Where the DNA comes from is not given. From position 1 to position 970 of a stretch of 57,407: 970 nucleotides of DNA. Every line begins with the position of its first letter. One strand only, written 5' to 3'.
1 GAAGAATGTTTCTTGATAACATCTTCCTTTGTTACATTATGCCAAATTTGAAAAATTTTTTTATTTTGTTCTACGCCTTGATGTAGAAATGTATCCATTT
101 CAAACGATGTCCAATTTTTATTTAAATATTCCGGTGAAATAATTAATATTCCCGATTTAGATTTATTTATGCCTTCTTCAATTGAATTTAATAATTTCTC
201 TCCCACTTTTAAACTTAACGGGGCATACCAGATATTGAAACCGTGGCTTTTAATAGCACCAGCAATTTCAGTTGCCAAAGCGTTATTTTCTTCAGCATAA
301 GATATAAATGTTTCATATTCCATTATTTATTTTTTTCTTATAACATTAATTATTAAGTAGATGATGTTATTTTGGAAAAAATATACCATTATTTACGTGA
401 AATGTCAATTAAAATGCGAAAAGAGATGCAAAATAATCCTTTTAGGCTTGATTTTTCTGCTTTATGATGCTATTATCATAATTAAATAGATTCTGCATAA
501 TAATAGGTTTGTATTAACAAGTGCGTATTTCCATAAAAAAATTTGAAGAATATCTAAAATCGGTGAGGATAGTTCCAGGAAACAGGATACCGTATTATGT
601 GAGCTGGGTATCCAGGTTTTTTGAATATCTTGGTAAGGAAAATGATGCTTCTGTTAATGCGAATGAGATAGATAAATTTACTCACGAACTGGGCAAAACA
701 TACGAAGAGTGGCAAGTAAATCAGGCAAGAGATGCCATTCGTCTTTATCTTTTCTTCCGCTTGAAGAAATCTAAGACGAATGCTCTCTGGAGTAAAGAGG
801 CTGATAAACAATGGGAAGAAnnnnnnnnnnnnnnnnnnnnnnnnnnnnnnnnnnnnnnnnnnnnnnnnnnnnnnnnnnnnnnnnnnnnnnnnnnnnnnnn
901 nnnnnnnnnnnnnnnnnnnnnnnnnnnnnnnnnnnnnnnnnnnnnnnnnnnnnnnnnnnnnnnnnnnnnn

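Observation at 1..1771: Integron platform at the left edge: an intact IntI divergent from a promoter-proximal TIR-domain gene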

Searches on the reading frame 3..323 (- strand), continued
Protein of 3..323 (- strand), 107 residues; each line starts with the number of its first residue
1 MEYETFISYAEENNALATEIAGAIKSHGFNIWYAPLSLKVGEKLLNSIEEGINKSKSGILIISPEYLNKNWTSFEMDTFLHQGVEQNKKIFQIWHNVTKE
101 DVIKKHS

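Call 82: search_dna_similar(query=P0295, collection=plasmids, mode=protein, max_rows=12, max_evalue=1e-8)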
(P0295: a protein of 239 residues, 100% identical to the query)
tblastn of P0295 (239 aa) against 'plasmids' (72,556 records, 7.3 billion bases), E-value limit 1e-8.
Records with a match: 135; places in all: 135; records where one place covers at least 80% of the query: 3.
Best place of each record, by identity: <60% 135.
By first word of the organism name: Escherichia 33; Citrobacter 32; Enterobacter 20; Klebsiella 14; Burkholderia 4; Rhodococcus 4; Pantoea 3; Aeromonas 3; Raoultella 3; Arthrobacter 3; and 14 more.
By predicted mobility (MOB-suite, as given by PLSDB): conjugative 72; non-mobilizable 33; mobilizable 30.
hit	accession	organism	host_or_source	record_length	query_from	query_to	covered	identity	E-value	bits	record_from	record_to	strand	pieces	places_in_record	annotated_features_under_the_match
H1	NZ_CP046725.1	Pantoea agglomerans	pure culture,cherry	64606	3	238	99%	43.6%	2e-67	232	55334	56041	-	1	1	toll/interleukin-1 receptor domain-containing protein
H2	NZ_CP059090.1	Pantoea agglomerans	Allium cepa,diseased onion bulb,bulb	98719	3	238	99%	41.5%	3e-65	225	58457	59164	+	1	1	toll/interleukin-1 receptor domain-containing protein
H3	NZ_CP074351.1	Pantoea dispersa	tissue sample,leaves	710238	3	238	99%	41.1%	2e-64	223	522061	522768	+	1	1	toll/interleukin-1 receptor domain-containing protein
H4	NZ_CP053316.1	Niallia circulans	cell culture,purple rhizosphere soil ...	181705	6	132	53%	34.1%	1e-17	89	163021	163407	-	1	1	TIR domain-containing protein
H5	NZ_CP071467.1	Priestia megaterium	whole organism,Hypersaline environment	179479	2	132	55%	32.3%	2e-14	79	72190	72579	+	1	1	TIR domain-containing protein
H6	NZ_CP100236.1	Burkholderia glumae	cell culture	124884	3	144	59%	29.4%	2e-19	94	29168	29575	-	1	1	DUF1883 domain-containing protein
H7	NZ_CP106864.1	Lysinibacillus capsici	water,water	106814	2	133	55%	31.3%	2e-13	76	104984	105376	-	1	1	TIR domain-containing protein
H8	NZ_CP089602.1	Bacillus cereus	cell culture,soil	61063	2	125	52%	33.3%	4e-14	78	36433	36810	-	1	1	toll/interleukin-1 receptor domain-containing protein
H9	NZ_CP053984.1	Achromobacter pestifer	-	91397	3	132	54%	31.1%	2e-19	94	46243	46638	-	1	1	DUF1883 domain-containing protein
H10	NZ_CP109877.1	Escherichia coli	Homo sapiens,urine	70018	3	117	48%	34.5%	2e-21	99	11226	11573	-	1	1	none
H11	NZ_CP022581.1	Gordonia rubripertincta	pure culture,soil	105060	3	135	56%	29.6%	8e-18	89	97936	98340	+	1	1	DUF1883 domain-containing protein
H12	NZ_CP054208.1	Rhodococcus qingshengii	cell culture,carbendazim contaminated ...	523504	3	140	58%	28.1%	1e-15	82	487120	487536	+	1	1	DUF1883 domain-containing protein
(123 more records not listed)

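Call 85: get_annotated_region(hit=H1, flank=6000)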
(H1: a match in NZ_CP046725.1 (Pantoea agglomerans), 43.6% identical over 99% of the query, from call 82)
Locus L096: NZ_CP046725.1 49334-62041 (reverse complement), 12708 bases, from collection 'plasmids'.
description: Pantoea agglomerans strain ASB05 plasmid pASB05p3, complete sequence
organism: Pantoea agglomerans (NCBI taxid 549)
taxonomy: Bacteria; Pseudomonadota; Gammaproteobacteria; Enterobacterales; Erwiniaceae; Pantoea; Pantoea agglomerans
host: -; source: pure culture,cherry; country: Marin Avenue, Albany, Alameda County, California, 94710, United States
typing (MOB-suite, as given by PLSDB): non-mobilizable; replicon rep_cluster_2319
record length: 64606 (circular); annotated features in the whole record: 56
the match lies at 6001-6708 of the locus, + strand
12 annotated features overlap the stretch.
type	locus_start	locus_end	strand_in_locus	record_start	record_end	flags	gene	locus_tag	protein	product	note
CDS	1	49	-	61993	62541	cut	-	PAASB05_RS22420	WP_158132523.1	PTS glucitol/sorbitol transporter subunit IIC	-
CDS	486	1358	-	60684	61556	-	-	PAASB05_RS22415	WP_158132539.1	LysR family transcriptional regulator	GO:0006355 - regulation of DNA-templated transcription [Evidence IEA]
CDS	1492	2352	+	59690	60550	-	-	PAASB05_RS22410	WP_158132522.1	DMT family transporter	GO:0055085 - transmembrane transport [Evidence IEA]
CDS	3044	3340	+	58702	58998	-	-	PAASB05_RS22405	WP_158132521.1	DNA polymerase III subunit theta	GO:0006260 - DNA replication [Evidence IEA]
CDS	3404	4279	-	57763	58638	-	-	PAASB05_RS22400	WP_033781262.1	RepB family plasmid replication initiator protein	GO:0006270 - DNA replication initiation [Evidence IEA]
CDS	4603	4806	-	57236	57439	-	-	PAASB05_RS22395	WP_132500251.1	Hha/YmoA family nucleoid-associated regulatory protein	-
CDS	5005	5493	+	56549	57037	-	-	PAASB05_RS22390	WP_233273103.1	phospholipase D family protein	-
CDS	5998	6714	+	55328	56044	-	-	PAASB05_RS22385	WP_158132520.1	toll/interleukin-1 receptor domain-containing protein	GO:0007165 - signal transduction [Evidence IEA]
CDS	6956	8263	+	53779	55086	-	-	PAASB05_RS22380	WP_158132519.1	DUF1173 family protein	-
CDS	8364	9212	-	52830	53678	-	-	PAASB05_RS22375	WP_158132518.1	hypothetical protein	-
CDS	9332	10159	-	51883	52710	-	-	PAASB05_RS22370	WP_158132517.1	hypothetical protein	-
CDS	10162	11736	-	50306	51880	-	-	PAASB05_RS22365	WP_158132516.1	AAA family ATPase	-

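Call 86: get_annotated_region(hit=H2, flank=6000)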
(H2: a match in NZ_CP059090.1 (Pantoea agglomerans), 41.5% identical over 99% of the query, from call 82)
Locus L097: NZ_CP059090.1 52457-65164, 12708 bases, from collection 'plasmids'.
description: Pantoea agglomerans strain AR1a plasmid pAR1aC, complete sequence
organism: Pantoea agglomerans (NCBI taxid 549)
taxonomy: Bacteria; Pseudomonadota; Gammaproteobacteria; Enterobacterales; Erwiniaceae; Pantoea; Pantoea agglomerans
host: -; source: Allium cepa,diseased onion bulb,bulb; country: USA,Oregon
typing (MOB-suite, as given by PLSDB): conjugative; replicon rep_cluster_1203; relaxase MOBF; mating-pair formation MPF_F
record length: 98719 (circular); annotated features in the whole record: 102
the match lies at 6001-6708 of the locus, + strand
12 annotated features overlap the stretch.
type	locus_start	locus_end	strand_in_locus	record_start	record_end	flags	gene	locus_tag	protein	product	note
CDS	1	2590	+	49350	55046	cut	mobF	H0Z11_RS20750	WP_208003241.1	MobF family relaxase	-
CDS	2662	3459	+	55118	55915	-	-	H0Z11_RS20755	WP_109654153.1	thioredoxin domain-containing protein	-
CDS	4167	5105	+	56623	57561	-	repA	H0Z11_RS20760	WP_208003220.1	plasmid replication initiator RepA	-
CDS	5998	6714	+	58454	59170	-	-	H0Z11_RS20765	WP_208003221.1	toll/interleukin-1 receptor domain-containing protein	GO:0007165 - signal transduction [Evidence IEA]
CDS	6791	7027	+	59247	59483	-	-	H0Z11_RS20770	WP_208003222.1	DUF2767 family protein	-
CDS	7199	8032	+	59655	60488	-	-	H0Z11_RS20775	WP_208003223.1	RNase A-like domain-containing protein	-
CDS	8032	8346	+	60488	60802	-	-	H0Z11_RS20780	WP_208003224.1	contact-dependent growth inhibition system immunity protein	-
CDS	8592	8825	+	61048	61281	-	-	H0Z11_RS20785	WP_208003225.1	KTSC domain-containing protein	-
CDS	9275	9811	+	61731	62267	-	-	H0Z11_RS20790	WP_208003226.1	phospholipase D family protein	-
CDS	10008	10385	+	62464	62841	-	-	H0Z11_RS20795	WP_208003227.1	S24 family peptidase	-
CDS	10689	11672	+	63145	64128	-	-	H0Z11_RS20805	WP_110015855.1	tyrosine-type recombinase/integrase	GO:0015074 - DNA integration [Evidence IEA]; GO:0006310 - DNA recombination [Evidence IEA]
CDS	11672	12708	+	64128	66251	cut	-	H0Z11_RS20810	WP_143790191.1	tyrosine-type recombinase/integrase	GO:0015074 - DNA integration [Evidence IEA]; GO:0006310 - DNA recombination [Evidence IEA]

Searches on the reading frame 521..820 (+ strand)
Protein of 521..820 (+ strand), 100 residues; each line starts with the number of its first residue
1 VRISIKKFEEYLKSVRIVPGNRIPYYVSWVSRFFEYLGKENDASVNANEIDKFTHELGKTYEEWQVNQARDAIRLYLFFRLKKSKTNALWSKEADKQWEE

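Call 87: search_protein_families(library=pfam, proteins=[window:521-820:+], max_evalue=0.01)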
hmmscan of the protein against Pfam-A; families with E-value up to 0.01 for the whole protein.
window:521-820:+ (100 aa): 1 family
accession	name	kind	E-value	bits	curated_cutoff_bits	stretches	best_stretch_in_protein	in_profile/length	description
PF13495.12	Phage_int_SAM_4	-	0.00026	21.7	27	1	20-75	16-73/85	Phage integrase, N-terminal SAM-like domain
